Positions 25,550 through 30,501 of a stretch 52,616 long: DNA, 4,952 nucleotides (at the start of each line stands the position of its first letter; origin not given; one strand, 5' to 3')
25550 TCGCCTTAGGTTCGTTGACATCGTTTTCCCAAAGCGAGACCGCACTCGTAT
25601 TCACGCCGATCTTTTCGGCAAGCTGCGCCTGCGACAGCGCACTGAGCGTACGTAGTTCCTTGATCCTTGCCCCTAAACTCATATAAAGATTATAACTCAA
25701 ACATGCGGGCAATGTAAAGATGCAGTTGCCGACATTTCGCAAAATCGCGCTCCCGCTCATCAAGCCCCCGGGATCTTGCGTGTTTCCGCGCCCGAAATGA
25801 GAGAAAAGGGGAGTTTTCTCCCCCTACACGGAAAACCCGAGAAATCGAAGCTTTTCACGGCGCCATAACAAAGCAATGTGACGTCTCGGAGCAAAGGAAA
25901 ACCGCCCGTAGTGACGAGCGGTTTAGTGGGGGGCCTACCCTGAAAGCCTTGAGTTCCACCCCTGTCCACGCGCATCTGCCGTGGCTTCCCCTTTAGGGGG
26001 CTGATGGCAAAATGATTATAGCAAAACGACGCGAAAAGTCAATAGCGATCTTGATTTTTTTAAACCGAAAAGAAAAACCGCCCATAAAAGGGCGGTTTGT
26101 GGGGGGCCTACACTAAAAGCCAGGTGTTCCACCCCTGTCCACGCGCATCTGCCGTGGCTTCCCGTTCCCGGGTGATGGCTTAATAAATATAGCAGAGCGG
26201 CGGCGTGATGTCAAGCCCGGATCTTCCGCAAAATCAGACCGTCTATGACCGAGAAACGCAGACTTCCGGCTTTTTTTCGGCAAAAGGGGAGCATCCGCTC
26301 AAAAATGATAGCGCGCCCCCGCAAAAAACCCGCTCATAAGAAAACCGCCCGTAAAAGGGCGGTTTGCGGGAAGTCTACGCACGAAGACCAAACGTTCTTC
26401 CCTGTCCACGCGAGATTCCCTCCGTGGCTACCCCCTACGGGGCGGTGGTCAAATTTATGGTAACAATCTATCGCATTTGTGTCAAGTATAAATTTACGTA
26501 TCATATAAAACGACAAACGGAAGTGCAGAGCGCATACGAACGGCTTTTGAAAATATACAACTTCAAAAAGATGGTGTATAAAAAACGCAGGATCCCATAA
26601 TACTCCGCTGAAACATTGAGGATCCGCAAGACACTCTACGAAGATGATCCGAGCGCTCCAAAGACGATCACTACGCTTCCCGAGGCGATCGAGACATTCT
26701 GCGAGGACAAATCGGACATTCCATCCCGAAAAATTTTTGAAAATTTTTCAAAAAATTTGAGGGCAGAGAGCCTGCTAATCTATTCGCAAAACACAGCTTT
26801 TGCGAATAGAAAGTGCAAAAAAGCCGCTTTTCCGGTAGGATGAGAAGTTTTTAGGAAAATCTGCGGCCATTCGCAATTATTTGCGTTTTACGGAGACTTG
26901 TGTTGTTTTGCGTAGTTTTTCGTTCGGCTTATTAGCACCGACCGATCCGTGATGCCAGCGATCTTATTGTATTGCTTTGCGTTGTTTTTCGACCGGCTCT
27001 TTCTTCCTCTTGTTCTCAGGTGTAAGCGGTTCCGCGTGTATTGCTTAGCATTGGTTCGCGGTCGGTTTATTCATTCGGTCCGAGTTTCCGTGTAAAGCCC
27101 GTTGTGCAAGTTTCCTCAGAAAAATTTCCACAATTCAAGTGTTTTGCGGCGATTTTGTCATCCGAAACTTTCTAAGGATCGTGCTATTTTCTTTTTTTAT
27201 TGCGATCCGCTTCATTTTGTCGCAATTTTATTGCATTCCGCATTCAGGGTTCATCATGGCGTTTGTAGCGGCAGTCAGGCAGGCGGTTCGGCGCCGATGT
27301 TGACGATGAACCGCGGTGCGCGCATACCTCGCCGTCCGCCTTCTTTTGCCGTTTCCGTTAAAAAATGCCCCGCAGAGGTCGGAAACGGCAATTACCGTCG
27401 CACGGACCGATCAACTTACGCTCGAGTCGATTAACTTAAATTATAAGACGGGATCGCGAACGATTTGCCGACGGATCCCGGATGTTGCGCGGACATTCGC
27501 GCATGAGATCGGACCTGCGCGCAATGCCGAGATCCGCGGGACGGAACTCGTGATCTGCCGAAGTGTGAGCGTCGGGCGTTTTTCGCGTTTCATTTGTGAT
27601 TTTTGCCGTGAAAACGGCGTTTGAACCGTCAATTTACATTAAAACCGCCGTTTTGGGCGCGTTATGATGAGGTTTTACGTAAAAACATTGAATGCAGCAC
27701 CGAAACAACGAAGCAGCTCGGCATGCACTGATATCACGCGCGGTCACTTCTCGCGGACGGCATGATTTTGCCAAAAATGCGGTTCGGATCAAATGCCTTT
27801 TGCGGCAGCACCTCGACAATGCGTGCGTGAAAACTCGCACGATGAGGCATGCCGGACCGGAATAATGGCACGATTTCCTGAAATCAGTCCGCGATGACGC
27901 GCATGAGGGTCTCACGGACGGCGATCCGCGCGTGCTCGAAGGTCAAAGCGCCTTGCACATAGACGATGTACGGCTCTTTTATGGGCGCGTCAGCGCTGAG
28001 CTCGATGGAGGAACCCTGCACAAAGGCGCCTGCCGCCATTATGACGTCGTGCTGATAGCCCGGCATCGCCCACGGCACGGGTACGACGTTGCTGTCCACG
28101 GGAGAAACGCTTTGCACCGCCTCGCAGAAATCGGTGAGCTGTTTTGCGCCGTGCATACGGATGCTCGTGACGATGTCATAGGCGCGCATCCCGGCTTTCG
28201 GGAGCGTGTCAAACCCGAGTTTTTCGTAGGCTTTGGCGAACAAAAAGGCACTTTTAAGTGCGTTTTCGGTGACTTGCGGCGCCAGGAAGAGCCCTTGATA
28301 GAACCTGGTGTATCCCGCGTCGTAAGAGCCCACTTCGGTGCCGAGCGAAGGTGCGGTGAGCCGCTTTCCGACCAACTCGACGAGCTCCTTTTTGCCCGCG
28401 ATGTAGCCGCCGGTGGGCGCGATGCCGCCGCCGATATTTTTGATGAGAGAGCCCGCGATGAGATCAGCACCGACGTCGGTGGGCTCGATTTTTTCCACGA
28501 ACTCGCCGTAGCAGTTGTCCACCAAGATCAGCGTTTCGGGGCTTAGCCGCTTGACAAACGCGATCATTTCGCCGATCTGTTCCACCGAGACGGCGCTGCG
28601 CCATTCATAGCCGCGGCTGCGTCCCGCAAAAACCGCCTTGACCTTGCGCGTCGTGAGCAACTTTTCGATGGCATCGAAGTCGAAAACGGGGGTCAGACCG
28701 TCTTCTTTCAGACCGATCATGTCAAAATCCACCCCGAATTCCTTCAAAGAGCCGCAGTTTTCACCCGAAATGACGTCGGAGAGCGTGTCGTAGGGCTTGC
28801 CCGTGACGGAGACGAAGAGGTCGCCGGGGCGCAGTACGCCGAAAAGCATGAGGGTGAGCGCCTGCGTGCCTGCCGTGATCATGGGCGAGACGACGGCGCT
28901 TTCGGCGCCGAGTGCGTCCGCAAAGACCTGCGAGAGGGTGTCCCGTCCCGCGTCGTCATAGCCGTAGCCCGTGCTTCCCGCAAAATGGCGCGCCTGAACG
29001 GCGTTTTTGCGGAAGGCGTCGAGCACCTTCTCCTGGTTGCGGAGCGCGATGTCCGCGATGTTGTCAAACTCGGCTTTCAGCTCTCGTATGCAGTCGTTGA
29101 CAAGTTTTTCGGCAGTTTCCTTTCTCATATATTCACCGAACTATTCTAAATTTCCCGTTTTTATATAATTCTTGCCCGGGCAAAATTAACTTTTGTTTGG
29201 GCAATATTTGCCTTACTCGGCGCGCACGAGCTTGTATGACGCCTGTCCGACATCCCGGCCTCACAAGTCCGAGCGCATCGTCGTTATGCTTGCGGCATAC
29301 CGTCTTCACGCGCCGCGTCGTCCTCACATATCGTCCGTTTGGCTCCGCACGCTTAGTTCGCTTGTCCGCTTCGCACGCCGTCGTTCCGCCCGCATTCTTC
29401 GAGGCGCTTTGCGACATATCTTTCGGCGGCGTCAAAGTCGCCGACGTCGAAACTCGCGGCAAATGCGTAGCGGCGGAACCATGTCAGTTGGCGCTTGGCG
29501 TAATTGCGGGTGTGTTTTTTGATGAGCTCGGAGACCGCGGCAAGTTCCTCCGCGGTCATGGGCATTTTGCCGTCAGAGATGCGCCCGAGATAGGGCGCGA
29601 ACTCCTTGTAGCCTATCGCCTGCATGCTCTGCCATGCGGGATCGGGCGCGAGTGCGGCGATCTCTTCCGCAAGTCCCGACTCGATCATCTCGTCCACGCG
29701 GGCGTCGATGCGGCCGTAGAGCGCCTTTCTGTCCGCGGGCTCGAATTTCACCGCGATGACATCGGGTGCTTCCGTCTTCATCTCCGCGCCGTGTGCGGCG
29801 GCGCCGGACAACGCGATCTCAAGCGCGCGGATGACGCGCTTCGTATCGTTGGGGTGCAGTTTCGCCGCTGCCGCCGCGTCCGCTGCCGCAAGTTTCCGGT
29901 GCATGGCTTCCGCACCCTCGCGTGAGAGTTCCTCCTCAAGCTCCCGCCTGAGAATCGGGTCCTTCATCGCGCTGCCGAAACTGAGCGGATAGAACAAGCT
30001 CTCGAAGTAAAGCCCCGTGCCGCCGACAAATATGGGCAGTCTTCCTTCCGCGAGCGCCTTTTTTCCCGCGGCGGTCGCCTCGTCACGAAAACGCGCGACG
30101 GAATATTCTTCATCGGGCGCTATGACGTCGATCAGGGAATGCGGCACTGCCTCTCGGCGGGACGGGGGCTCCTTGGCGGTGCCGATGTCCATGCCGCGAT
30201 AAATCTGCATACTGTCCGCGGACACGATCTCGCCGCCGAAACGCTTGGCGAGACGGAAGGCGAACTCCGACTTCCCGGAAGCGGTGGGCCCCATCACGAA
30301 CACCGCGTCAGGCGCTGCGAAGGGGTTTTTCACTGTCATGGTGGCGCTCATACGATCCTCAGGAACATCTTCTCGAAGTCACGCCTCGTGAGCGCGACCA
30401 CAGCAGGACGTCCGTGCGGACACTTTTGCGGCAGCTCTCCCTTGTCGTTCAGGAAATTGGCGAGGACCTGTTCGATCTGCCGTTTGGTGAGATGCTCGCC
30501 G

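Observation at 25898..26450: Three tandem, separately promoted and terminated paralogous structured RNAs of about 110 nt, family unrecognised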

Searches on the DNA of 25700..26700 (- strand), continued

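Call 80: search_with_rna_model(model_id=R2, sources=[window, L001, L006, L007, L009, L020, L023, L024, L025, L027, L028, L030, L031, L033, L034, L037, L038, L042, L046, L049, L053, L055, L057], max_evalue=1e-8, make_alignment=true)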
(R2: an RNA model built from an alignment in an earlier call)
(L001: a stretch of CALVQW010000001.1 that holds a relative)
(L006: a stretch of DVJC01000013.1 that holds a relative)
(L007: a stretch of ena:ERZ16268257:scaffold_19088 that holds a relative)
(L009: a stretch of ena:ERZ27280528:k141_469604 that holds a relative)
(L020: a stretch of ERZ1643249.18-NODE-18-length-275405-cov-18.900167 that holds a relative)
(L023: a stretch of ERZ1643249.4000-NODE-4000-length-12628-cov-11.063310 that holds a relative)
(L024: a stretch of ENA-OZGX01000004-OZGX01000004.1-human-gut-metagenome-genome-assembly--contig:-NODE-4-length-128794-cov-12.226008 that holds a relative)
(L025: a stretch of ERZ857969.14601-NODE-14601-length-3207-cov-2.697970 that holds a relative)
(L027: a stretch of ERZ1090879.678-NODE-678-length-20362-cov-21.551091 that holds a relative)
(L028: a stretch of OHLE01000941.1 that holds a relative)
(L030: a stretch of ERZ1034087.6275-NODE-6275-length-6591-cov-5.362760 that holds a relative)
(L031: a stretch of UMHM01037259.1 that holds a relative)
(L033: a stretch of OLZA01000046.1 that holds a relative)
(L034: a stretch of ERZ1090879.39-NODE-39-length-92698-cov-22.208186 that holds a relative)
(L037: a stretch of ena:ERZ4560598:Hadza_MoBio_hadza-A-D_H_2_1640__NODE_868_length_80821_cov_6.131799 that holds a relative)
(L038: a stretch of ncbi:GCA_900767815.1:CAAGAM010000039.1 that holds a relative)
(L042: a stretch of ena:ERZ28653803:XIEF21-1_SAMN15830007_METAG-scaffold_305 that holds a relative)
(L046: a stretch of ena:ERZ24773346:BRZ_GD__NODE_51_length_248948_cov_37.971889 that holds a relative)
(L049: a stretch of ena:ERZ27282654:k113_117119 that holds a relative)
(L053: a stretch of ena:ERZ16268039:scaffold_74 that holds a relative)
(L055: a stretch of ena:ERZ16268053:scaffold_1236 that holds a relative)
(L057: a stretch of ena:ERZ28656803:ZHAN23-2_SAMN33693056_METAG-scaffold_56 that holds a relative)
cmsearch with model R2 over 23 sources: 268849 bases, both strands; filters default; matches with E-value up to 1e-8: 32.
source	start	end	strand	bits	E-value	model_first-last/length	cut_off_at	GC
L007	3646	3759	+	129.3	5.1e-31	1-115/115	no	0.6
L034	3489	3604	+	128.5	8.2e-31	1-115/115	no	0.63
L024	5906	6019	+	128.2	1e-30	1-115/115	no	0.6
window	25893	26008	-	126.3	3.1e-30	1-115/115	no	0.61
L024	8450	8565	+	126.3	3.1e-30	1-115/115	no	0.61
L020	9604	9719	-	126.1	3.4e-30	1-115/115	no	0.63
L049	3857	3972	-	124.9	7.1e-30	1-115/115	no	0.59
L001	3406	3519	+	124.8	7.3e-30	1-115/115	no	0.62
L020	13641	13755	-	124.7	8e-30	1-115/115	no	0.63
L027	9995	10109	-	122.2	3.3e-29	1-115/115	no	0.62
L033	13077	13192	-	121.6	4.8e-29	1-115/115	no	0.56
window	26069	26179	-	120.6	8.8e-29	1-115/115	no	0.59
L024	8279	8389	+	120.6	8.8e-29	1-115/115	no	0.59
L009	3423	3538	+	120.2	1.1e-28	1-115/115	no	0.57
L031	507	623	+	115.2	2.1e-27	1-115/115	no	0.55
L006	5176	5292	-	107.1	2.5e-25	1-115/115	no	0.56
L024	8008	8120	+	105.5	6.2e-25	1-115/115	no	0.58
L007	2946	3060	+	103.1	2.6e-24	1-115/115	no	0.58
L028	4568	4683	-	102.8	3.1e-24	1-115/115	no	0.58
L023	6920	7036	+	101.6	6.3e-24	1-115/115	no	0.51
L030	6452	6568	+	100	1.6e-23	1-115/115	no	0.56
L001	3156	3270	+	99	2.8e-23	1-115/115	no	0.58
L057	3854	3972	-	98.1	4.8e-23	1-115/115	no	0.52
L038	4860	4972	-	97.6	6.6e-23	1-115/115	no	0.5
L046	4857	4971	-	97.1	8.6e-23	1-115/115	no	0.57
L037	4860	4972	-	96.5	1.3e-22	1-115/115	no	0.5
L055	3852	3971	-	96.2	1.5e-22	1-115/115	no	0.49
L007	3468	3585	+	90.9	3.4e-21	1-115/115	no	0.58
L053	3851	3971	-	86.4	4.7e-20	1-115/115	no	0.51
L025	436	559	+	85.6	7.8e-20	1-115/115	no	0.5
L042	4861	4972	-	69.4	1.1e-15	1-115/115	no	0.55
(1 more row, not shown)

Alignment A5: 32 matches aligned to the model, 134 columns, each read 5' to 3' on its own strand. Consensus structure (alignment columns), stored with it:
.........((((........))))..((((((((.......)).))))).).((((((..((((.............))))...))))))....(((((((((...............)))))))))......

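Call 106: search_with_rna_model(model_id=R2, source=L060, max_evalue=0.01, show_alignments=1)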
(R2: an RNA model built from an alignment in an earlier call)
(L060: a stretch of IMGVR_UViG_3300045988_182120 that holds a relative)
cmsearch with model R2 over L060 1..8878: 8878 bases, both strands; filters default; matches with E-value up to 0.01: 1.
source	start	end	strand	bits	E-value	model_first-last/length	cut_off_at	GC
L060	2406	2526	-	73.2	3.8e-18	1-115/115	no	0.49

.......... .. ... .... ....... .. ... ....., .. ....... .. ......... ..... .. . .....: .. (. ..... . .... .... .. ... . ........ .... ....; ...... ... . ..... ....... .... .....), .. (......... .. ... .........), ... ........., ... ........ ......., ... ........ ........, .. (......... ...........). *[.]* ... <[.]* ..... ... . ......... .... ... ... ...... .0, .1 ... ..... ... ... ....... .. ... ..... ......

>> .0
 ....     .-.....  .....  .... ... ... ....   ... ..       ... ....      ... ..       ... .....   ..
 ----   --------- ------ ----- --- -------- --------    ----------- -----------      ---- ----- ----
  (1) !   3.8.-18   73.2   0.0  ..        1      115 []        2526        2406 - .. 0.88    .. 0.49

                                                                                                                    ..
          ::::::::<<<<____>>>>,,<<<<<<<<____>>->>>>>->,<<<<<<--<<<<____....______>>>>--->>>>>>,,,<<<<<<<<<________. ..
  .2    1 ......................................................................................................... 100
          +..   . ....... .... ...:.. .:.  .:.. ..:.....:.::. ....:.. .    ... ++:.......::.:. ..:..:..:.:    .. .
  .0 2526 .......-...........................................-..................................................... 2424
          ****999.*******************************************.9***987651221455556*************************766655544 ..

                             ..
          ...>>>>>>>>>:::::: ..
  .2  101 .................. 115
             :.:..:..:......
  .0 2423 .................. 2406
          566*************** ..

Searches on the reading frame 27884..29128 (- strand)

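Call 10: search_protein_families(library=pfam, proteins=[window:27884-29128:-])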
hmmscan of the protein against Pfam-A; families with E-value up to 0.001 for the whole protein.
window:27884-29128:- (414 aa): 2 families
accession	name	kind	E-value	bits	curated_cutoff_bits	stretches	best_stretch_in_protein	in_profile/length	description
PF06838.17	Met_gamma_lyase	-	6.1e-156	519.5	24.2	1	8-410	3-403/405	Methionine gamma-lyase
PF01053.26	Cys_Met_Meta_PP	-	0.00016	20.8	27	1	42-250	31-218/381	Cys/Met metabolism PLP-dependent enzyme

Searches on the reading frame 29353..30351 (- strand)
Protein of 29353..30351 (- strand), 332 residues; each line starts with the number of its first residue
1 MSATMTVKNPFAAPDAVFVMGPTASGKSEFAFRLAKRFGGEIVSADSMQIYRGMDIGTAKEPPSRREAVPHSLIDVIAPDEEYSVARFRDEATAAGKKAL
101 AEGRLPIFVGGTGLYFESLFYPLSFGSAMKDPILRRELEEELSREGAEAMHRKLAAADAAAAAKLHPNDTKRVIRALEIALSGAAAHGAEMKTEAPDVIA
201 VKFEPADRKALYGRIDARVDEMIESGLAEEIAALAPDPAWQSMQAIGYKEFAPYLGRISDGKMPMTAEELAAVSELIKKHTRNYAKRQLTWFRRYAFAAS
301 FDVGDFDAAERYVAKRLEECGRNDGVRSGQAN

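Call 10: search_protein_families(library=pfam, proteins=[window:29353-30351:-])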
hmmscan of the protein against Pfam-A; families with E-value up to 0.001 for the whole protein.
window:29353-30351:- (332 aa): 2 families
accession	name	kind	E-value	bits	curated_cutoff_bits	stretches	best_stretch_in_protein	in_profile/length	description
PF01715.23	IPPT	-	8e-76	255.3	23.6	1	49-294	1-242/243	IPP transferase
PF01745.22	IPT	-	3e-05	24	20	1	18-59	5-46/233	Isopentenyl transferase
